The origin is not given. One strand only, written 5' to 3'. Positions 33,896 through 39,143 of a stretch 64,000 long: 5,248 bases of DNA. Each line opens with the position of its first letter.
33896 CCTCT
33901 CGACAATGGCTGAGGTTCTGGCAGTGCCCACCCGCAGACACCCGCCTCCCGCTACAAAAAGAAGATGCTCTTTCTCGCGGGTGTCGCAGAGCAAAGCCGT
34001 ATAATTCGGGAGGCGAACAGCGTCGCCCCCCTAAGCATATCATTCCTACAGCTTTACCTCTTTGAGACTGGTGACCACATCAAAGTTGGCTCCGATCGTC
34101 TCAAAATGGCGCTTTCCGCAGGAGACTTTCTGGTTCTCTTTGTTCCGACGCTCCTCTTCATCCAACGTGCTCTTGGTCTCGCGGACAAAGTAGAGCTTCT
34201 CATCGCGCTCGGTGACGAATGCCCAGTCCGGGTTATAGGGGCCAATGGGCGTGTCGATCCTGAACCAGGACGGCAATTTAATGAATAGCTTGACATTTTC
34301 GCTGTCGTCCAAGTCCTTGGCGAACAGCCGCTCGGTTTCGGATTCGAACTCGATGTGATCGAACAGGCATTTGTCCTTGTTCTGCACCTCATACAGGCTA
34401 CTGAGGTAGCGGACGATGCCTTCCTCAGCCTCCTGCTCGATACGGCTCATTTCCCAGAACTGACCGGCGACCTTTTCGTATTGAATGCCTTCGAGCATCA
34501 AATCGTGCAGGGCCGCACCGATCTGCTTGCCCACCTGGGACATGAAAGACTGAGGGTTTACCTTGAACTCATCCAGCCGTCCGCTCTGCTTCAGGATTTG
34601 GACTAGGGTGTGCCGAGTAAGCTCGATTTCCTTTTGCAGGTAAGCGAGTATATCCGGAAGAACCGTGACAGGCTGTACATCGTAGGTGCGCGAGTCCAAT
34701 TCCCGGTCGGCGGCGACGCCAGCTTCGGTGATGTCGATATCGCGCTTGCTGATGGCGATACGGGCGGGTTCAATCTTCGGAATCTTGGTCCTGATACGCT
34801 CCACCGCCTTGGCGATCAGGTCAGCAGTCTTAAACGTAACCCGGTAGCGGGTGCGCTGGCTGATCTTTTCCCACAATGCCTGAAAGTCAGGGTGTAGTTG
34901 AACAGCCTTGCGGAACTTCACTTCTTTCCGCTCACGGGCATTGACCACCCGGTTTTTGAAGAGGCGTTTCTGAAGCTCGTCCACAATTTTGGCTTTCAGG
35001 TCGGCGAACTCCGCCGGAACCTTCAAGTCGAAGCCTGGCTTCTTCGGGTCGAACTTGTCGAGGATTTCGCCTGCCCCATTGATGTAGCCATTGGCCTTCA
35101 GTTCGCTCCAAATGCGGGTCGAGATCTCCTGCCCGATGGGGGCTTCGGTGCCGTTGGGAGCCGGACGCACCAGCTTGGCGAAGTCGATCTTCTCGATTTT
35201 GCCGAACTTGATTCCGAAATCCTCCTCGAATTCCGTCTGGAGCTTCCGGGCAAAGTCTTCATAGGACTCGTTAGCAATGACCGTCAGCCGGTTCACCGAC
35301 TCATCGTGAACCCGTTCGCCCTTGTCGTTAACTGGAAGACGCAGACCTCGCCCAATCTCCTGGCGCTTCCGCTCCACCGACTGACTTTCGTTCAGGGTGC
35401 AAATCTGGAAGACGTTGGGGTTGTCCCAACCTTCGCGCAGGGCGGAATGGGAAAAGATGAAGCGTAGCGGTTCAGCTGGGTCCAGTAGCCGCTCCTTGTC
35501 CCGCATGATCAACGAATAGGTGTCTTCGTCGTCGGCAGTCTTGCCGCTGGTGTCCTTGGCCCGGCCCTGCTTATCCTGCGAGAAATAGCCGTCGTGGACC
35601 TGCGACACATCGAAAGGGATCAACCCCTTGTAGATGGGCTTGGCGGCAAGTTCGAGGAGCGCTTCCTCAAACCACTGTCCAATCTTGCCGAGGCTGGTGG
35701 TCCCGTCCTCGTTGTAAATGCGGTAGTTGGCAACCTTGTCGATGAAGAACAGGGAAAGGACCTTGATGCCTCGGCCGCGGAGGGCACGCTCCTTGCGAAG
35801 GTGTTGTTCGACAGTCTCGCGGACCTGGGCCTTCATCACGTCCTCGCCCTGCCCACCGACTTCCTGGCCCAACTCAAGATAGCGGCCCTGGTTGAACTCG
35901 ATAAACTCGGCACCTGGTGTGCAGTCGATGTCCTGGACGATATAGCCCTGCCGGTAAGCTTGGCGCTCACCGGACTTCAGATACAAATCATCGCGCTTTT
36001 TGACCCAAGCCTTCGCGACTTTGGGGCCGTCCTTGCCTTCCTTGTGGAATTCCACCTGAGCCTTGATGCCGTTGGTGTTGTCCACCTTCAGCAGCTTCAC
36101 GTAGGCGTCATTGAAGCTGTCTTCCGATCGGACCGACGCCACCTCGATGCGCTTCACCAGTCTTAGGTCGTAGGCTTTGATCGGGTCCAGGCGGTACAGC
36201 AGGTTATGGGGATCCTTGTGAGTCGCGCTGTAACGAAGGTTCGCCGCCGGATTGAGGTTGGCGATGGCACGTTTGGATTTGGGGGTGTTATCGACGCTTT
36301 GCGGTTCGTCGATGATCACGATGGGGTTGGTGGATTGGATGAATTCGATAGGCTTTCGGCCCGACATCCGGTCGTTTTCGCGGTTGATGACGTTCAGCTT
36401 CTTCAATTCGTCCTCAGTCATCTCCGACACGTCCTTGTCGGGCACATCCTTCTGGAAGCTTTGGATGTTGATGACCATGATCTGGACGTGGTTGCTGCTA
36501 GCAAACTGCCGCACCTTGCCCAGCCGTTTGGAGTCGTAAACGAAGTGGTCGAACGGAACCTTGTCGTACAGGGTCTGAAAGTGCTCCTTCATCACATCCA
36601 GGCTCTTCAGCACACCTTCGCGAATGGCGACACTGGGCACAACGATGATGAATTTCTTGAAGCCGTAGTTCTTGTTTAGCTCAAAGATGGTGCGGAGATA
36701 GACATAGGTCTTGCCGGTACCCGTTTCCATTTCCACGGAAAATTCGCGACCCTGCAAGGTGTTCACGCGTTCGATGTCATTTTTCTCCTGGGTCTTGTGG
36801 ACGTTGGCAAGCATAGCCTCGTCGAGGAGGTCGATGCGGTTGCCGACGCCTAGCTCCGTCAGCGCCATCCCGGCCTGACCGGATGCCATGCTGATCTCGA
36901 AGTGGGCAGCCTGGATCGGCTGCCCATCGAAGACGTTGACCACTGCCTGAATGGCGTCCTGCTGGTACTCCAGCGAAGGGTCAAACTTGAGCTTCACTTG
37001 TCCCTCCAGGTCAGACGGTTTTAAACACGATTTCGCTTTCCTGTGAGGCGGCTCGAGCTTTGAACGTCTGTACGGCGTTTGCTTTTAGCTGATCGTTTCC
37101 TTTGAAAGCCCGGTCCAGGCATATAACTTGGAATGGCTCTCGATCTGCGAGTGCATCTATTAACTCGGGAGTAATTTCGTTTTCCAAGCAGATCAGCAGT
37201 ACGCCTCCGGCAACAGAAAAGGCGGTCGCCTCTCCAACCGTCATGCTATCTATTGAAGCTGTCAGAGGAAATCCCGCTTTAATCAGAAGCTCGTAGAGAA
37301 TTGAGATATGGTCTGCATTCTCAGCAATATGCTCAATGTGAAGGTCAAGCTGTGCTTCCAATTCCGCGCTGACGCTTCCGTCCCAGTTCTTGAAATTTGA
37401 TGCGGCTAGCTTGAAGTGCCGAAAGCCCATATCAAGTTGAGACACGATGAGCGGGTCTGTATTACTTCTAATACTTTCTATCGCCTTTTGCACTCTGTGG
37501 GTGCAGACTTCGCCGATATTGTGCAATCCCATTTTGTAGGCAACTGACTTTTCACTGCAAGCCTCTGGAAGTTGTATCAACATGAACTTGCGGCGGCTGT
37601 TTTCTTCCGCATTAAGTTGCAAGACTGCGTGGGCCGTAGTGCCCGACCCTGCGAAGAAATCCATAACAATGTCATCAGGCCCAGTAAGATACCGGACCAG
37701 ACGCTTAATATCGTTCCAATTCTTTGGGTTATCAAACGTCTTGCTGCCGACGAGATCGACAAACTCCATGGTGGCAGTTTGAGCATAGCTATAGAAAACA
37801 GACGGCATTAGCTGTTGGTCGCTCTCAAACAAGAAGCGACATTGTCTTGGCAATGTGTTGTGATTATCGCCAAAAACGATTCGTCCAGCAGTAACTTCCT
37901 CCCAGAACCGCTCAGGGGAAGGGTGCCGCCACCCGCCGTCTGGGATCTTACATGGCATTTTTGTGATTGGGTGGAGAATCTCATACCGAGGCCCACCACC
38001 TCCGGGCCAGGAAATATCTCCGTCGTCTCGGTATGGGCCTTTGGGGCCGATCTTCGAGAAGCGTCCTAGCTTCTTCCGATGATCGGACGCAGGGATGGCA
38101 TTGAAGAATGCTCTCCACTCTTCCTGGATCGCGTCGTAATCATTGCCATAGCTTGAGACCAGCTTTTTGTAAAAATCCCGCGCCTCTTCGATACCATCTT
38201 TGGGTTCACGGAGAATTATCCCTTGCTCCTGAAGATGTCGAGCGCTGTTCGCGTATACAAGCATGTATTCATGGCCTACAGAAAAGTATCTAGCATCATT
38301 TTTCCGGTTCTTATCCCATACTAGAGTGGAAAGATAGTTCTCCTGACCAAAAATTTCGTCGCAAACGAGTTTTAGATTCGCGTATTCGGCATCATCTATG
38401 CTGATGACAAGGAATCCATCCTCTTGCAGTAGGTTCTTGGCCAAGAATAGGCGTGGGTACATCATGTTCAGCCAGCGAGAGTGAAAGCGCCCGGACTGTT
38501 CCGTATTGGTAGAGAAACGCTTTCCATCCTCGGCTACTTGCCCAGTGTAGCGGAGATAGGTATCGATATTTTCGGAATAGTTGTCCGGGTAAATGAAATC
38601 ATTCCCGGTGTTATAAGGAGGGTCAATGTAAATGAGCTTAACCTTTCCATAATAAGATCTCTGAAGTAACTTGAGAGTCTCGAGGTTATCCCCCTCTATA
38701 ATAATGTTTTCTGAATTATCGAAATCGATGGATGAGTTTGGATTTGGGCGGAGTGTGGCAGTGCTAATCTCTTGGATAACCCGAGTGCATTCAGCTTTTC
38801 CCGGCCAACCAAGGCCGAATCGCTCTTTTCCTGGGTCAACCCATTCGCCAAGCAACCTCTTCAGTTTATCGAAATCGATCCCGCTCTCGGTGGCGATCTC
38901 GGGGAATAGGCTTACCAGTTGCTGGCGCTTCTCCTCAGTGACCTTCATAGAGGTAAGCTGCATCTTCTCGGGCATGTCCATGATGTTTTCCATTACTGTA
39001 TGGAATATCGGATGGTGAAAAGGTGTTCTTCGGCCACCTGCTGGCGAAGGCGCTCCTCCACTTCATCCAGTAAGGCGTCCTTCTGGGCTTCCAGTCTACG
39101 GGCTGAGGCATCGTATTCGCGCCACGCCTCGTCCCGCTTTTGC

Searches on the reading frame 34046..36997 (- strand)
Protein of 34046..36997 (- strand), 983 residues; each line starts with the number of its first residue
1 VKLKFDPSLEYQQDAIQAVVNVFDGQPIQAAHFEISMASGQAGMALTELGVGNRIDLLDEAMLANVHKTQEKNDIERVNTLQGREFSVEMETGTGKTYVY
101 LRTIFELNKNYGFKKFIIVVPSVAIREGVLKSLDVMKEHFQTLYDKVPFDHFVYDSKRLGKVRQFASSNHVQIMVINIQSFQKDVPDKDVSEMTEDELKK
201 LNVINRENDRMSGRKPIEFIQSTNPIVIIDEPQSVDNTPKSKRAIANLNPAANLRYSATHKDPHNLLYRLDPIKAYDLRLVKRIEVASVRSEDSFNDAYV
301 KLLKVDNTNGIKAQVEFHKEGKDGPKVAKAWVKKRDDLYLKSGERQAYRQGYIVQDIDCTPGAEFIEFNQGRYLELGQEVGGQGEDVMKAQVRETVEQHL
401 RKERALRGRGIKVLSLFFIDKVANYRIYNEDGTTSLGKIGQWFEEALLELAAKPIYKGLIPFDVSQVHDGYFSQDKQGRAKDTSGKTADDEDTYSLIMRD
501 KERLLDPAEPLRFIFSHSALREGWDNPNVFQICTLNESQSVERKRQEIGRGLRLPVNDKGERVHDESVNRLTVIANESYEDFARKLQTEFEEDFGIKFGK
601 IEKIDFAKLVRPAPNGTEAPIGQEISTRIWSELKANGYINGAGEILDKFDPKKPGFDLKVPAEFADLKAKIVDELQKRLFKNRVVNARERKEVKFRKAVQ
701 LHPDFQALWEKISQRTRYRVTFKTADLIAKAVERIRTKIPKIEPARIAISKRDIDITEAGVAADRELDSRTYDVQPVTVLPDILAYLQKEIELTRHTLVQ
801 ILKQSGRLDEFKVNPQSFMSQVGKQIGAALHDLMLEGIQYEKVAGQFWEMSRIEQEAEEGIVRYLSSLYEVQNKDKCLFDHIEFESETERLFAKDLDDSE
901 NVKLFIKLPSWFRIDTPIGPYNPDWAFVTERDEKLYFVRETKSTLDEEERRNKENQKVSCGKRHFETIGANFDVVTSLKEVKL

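Call 17: search_protein_families(library=pfam, proteins=[window:34046-36997:-], max_evalue=0.001)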
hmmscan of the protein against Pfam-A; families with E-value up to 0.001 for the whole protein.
window:34046-36997:- (983 aa): 3 families
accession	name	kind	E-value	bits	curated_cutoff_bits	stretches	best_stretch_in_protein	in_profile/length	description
PF19778.5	RE_endonuc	-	3.8e-35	120.4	23.4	1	876-976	2-106/108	Endonuclease domain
PF04851.21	ResIII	-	3.4e-15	56.8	22.5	1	11-261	7-163/164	Type III restriction enzyme, res subunit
PF00270.35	DEAD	-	2.8e-07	30.9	26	1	80-213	11-131/167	DEAD/DEAH box helicase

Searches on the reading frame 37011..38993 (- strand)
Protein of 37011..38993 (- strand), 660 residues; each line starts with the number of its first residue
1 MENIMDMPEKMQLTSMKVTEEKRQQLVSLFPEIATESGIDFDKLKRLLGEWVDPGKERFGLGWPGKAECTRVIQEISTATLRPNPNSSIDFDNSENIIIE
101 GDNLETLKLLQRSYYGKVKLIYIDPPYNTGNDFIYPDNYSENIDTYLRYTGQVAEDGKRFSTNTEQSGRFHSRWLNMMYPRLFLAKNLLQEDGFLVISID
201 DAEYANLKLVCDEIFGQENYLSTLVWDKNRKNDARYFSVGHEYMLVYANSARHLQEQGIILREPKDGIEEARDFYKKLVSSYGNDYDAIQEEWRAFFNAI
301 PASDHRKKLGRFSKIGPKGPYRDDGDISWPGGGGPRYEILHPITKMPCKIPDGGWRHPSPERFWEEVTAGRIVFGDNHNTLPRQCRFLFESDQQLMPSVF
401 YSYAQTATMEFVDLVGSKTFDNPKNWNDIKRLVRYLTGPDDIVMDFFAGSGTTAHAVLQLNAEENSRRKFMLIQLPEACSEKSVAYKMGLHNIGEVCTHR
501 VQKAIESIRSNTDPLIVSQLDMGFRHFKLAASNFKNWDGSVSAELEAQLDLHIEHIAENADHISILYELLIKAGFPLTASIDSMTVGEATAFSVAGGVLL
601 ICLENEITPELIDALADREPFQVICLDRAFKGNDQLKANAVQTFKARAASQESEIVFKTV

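Call 17: search_protein_families(library=pfam, proteins=[window:37011-38993:-], max_evalue=0.001)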
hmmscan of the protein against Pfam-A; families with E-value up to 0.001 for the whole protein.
window:37011-38993:- (660 aa): 1 family
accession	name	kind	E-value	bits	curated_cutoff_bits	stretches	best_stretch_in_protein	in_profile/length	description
PF01555.25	N6_N4_Mtase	-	1.1e-32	114.2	26.7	1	118-462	1-204/221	DNA methylase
